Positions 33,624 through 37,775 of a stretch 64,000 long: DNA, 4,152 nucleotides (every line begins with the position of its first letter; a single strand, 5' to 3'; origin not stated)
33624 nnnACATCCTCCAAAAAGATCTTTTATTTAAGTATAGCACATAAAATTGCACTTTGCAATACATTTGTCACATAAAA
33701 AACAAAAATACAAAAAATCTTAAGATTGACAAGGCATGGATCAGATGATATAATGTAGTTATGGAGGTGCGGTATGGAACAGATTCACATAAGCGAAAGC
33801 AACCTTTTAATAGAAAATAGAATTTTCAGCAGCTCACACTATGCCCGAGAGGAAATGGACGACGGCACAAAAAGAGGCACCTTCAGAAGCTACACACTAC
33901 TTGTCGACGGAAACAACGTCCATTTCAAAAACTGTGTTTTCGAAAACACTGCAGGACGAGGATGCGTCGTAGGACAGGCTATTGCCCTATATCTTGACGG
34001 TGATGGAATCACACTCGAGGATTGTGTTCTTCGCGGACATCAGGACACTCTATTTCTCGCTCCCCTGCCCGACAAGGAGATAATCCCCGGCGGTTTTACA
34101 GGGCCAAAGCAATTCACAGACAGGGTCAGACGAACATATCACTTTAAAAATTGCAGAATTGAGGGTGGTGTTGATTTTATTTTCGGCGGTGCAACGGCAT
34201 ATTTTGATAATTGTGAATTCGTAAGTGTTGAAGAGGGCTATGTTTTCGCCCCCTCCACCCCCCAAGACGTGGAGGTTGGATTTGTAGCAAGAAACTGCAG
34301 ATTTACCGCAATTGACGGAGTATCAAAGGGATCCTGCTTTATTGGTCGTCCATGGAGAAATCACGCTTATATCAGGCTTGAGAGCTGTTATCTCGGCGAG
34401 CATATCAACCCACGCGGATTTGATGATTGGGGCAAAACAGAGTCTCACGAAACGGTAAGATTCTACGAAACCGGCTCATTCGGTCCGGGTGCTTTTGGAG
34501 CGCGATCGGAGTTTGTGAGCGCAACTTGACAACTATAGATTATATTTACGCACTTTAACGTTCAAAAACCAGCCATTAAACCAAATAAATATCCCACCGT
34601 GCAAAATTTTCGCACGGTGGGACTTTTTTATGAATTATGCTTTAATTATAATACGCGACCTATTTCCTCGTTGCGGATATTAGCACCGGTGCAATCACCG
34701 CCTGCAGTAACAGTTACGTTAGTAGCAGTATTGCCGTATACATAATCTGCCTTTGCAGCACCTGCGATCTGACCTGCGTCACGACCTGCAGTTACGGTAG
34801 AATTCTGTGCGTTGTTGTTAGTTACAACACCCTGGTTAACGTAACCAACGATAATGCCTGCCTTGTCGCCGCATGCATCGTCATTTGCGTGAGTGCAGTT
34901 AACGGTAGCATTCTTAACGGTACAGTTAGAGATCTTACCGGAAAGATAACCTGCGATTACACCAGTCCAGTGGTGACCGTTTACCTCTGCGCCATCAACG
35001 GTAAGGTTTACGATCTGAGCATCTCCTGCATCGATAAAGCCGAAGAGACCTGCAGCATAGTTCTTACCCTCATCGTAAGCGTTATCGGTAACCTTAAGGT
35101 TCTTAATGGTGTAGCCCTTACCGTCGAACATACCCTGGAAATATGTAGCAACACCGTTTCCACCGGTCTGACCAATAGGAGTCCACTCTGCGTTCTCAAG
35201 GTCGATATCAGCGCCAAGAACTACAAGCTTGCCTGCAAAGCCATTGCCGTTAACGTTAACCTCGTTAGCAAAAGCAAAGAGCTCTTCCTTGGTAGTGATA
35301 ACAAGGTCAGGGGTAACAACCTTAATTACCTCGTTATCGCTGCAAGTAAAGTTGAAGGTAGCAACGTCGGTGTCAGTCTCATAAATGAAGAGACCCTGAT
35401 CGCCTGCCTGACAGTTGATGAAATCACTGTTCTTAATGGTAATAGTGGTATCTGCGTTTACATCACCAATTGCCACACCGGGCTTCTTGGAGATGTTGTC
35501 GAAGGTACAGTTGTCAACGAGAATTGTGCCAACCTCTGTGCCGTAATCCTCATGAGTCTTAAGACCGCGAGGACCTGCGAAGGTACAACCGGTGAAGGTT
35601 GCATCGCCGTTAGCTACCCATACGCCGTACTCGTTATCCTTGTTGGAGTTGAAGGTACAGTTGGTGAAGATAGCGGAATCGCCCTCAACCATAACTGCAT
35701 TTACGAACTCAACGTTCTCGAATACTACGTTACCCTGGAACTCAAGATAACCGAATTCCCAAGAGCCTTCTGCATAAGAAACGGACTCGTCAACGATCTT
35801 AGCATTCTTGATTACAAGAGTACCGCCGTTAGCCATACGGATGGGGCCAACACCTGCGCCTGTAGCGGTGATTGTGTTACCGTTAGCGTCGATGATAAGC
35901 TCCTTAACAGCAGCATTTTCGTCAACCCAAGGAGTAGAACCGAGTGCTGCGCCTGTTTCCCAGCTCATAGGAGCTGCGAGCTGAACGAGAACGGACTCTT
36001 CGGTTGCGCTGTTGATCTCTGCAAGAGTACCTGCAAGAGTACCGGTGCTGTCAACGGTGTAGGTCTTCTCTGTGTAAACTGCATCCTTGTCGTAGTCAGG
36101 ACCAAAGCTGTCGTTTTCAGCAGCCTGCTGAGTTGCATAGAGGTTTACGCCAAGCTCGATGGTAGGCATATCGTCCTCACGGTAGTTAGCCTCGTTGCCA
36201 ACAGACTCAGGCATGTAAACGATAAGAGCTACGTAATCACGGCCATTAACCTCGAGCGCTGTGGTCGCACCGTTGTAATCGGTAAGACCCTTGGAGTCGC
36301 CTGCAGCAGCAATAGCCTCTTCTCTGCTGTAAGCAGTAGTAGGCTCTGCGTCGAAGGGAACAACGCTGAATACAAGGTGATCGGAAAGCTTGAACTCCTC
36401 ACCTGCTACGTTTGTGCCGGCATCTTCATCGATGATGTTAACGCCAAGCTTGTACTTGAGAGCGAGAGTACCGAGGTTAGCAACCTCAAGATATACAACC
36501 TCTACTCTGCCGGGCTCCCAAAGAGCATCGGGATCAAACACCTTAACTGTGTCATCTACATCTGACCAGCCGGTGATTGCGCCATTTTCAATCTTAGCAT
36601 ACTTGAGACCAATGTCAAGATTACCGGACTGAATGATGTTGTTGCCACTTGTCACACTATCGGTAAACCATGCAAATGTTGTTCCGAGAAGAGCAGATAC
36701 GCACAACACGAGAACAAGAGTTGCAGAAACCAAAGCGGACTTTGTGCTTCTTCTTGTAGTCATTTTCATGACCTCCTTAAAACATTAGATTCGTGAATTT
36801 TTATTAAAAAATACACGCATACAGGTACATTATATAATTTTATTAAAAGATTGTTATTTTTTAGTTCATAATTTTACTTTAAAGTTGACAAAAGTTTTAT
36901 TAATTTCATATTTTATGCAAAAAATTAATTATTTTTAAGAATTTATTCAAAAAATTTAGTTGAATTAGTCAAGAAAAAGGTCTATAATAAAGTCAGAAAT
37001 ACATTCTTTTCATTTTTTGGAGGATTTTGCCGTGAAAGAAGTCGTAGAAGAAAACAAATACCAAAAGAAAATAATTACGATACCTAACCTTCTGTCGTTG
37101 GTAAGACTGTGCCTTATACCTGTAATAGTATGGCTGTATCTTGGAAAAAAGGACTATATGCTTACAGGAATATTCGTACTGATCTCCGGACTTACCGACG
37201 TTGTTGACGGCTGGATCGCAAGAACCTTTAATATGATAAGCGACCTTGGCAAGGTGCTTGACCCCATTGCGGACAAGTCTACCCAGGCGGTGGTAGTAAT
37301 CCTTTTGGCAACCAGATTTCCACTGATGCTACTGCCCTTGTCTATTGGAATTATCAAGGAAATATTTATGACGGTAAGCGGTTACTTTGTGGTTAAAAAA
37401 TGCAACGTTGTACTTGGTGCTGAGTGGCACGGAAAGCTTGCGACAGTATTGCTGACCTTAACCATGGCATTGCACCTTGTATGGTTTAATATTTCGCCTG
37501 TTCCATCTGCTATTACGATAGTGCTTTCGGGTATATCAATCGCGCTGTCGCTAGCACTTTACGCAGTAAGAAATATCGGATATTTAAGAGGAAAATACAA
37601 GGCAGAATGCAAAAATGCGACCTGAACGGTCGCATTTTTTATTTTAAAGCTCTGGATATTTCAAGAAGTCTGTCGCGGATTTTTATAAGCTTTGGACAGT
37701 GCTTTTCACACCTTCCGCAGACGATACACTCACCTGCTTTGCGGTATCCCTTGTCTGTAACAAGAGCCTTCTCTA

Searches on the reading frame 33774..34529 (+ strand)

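Call 29: search_protein_families(library=pfam, proteins=[window:33774-34529:+], max_evalue=0.001)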
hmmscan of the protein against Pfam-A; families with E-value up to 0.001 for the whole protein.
window:33774-34529:+ (251 aa): 2 families
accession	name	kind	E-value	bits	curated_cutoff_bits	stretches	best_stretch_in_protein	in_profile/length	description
PF01095.25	Pectinesterase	-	1.5e-29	103.2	27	2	123-240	139-266/298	Pectinesterase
PF13229.12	Beta_helix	-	0.00053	20.1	25.9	0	7-89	77-137/158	Right handed beta helix region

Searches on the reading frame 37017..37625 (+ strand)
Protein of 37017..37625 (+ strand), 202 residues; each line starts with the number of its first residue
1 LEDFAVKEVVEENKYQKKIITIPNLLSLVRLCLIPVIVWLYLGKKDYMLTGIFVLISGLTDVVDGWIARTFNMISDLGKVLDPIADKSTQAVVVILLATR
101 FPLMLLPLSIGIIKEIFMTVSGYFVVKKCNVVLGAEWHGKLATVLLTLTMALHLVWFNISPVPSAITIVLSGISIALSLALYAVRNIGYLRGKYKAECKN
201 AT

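Call 29: search_protein_families(library=pfam, proteins=[window:37017-37625:+], max_evalue=0.001)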
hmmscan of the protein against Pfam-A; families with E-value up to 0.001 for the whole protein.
window:37017-37625:+ (202 aa): 1 family
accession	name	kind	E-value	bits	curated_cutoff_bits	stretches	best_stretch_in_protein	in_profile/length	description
PF01066.26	CDP-OH_P_transf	-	2.5e-33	116.1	22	1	21-170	2-138/152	CDP-alcohol phosphatidyltransferase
